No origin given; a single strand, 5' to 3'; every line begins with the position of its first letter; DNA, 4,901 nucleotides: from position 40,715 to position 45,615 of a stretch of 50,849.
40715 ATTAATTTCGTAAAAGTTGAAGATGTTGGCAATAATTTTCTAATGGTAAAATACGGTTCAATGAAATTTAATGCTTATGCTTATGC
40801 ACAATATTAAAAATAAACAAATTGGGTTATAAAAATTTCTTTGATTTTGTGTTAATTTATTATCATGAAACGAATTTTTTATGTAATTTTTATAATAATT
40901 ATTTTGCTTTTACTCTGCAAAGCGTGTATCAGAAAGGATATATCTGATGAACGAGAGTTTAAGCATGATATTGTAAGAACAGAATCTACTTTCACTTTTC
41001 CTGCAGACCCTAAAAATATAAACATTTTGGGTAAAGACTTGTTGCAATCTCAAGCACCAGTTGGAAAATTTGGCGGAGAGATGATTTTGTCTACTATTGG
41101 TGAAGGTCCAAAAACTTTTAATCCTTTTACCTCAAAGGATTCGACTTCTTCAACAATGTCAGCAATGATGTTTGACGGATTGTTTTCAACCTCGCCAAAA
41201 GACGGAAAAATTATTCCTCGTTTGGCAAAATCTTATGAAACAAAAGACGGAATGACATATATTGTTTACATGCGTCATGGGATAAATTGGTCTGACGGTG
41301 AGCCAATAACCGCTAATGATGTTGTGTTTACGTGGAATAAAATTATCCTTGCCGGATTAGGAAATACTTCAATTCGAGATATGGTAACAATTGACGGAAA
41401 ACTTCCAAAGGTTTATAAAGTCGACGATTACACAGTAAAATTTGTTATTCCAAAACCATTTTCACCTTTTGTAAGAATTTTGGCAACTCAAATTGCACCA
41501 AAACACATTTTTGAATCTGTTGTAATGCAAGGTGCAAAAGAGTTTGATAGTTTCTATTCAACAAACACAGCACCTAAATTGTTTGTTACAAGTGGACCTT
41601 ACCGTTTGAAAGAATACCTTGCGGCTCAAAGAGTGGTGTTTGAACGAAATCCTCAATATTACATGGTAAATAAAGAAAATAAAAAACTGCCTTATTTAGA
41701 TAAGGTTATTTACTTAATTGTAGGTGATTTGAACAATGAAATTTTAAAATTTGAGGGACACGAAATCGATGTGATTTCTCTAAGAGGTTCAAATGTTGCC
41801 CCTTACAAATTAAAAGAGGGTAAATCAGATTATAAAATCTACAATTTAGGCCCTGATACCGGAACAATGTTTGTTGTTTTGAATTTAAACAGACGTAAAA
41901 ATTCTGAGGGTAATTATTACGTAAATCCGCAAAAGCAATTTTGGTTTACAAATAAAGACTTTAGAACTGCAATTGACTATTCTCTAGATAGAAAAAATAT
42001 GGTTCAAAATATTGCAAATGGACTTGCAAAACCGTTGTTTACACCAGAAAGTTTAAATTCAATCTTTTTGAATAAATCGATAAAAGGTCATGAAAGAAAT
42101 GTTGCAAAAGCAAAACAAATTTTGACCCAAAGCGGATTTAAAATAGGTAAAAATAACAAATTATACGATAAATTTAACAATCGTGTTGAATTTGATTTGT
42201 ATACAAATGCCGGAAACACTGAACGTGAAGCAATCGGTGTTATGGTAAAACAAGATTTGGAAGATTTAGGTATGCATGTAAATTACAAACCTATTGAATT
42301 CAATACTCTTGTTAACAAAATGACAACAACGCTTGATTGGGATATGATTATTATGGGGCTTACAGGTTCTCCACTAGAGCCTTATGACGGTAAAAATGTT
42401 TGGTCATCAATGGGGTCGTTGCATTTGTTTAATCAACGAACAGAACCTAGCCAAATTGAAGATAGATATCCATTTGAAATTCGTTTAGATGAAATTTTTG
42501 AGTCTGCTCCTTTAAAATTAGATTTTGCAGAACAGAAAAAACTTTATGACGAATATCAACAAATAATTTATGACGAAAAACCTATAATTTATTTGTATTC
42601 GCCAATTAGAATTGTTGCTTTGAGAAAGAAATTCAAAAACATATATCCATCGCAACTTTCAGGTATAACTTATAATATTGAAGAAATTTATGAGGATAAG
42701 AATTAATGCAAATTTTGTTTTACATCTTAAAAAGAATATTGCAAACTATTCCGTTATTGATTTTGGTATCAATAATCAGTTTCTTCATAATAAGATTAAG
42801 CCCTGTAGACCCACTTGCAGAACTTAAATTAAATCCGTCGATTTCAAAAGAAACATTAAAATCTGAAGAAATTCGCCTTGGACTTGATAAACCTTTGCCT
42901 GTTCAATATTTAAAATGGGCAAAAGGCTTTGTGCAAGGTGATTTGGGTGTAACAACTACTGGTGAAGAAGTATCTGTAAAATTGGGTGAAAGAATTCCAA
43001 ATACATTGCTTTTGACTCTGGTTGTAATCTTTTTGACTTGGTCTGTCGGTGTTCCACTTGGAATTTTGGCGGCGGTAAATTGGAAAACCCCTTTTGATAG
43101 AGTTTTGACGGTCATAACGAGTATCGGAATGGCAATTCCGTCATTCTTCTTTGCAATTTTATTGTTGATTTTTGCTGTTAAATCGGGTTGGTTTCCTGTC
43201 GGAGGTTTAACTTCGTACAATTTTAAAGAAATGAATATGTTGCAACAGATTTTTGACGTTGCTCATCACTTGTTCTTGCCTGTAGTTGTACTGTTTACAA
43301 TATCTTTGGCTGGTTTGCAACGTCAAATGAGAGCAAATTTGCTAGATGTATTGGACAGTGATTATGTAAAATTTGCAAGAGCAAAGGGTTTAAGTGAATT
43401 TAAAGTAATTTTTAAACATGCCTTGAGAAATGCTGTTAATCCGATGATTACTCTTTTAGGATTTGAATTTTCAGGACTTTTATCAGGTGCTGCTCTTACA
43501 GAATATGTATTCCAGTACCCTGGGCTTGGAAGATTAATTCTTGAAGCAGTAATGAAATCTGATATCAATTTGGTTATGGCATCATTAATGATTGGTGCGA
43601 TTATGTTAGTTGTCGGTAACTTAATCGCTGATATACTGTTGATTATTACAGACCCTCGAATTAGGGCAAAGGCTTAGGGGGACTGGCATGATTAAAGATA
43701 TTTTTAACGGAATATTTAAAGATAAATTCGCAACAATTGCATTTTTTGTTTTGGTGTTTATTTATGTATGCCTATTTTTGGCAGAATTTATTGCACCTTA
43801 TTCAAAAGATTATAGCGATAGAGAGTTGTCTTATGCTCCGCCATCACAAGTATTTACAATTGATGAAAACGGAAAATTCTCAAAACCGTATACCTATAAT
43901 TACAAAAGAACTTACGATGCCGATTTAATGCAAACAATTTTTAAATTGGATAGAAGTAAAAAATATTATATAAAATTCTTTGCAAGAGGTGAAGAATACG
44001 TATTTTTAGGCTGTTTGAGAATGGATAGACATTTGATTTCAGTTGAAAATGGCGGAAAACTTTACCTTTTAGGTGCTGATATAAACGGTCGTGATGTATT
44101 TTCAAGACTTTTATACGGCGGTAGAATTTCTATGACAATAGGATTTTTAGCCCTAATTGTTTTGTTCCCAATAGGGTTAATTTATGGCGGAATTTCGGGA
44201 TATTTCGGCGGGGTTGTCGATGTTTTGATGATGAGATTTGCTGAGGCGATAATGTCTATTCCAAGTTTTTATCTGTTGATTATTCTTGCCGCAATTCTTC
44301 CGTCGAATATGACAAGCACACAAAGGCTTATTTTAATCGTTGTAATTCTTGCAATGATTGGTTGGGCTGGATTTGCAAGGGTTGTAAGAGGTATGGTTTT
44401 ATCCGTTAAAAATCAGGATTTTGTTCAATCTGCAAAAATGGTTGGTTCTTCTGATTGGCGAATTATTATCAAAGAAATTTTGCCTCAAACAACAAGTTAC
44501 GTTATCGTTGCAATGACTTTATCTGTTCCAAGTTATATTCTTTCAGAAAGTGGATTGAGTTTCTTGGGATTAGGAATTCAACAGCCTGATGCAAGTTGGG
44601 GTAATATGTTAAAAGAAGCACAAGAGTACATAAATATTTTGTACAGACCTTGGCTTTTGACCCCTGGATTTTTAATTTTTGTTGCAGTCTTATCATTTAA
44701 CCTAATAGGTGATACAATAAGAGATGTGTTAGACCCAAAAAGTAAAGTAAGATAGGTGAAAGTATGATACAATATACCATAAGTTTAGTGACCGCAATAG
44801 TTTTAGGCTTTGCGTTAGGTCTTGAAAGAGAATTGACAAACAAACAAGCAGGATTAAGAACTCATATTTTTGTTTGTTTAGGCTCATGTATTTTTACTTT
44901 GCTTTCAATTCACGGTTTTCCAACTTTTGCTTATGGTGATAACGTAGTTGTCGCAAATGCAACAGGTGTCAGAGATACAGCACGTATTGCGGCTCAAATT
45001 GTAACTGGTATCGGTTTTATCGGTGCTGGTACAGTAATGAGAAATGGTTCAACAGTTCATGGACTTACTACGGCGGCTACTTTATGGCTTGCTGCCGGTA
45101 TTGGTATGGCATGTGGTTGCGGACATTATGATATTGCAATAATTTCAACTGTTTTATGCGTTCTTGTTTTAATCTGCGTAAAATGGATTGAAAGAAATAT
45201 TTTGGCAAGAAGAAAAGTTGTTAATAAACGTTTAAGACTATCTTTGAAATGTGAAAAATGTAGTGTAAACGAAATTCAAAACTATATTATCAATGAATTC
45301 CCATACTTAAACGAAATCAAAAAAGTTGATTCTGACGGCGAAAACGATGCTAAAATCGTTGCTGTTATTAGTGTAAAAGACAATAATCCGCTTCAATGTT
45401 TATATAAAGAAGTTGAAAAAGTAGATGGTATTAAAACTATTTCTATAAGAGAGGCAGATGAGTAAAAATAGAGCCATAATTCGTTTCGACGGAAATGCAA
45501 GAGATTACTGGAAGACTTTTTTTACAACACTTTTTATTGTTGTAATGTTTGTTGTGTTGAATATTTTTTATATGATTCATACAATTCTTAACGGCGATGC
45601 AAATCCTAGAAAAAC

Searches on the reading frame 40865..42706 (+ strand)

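Call 21: search_protein_families(library=pfam, proteins=[window:40865-42706:+], max_evalue=0.001)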
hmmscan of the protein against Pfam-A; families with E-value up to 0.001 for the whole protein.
window:40865-42706:+ (613 aa): 1 family
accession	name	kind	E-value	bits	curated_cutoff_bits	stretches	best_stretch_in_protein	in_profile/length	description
PF00496.27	SBP_bac_5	-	3.7e-74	250.5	32.4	1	115-513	1-360/368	Bacterial extracellular solute-binding proteins, family 5 Middle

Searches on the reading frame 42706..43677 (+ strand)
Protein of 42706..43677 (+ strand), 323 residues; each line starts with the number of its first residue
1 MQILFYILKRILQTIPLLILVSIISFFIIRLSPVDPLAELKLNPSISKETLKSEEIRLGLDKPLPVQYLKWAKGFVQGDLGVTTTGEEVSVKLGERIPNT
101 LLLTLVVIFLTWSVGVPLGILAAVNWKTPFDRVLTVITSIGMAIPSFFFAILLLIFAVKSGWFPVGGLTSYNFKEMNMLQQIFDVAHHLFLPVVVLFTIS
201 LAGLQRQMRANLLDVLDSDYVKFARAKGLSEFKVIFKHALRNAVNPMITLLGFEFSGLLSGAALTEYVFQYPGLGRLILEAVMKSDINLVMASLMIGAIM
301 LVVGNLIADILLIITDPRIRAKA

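Call 21: search_protein_families(library=pfam, proteins=[window:42706-43677:+], max_evalue=0.001)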
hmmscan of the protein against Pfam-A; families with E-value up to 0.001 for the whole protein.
window:42706-43677:+ (323 aa): 2 families
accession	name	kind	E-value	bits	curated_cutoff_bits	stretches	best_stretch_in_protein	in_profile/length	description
PF00528.27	BPD_transp_1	-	1.7e-46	158.7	26.4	1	115-320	1-183/184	Binding-protein-dependent transport system inner membrane component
PF19300.4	BPD_transp_1_N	-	1.9e-10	41.3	23.8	1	4-79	2-76/114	Binding-prot-dependent transport system membrane comp, N-term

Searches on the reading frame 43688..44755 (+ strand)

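Call 21: search_protein_families(library=pfam, proteins=[window:43688-44755:+], max_evalue=0.001)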
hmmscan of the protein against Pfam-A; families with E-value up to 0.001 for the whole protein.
window:43688-44755:+ (355 aa): 2 families
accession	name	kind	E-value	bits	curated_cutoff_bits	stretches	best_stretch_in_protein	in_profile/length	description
PF00528.27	BPD_transp_1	-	1.5e-31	110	26.4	1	163-352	1-182/184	Binding-protein-dependent transport system inner membrane component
PF12911.12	OppC_N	-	1e-07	32.2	23.9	1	3-52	4-53/53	N-terminal TM domain of oligopeptide transport permease C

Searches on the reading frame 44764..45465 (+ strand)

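Call 21: search_protein_families(library=pfam, proteins=[window:44764-45465:+], max_evalue=0.001)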
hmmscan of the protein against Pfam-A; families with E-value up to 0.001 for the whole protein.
window:44764-45465:+ (233 aa): 1 family
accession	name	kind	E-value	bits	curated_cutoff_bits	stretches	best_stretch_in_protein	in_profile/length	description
PF02308.21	MgtC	-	5.6e-40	136.9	31.4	1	8-144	1-120/121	MgtC family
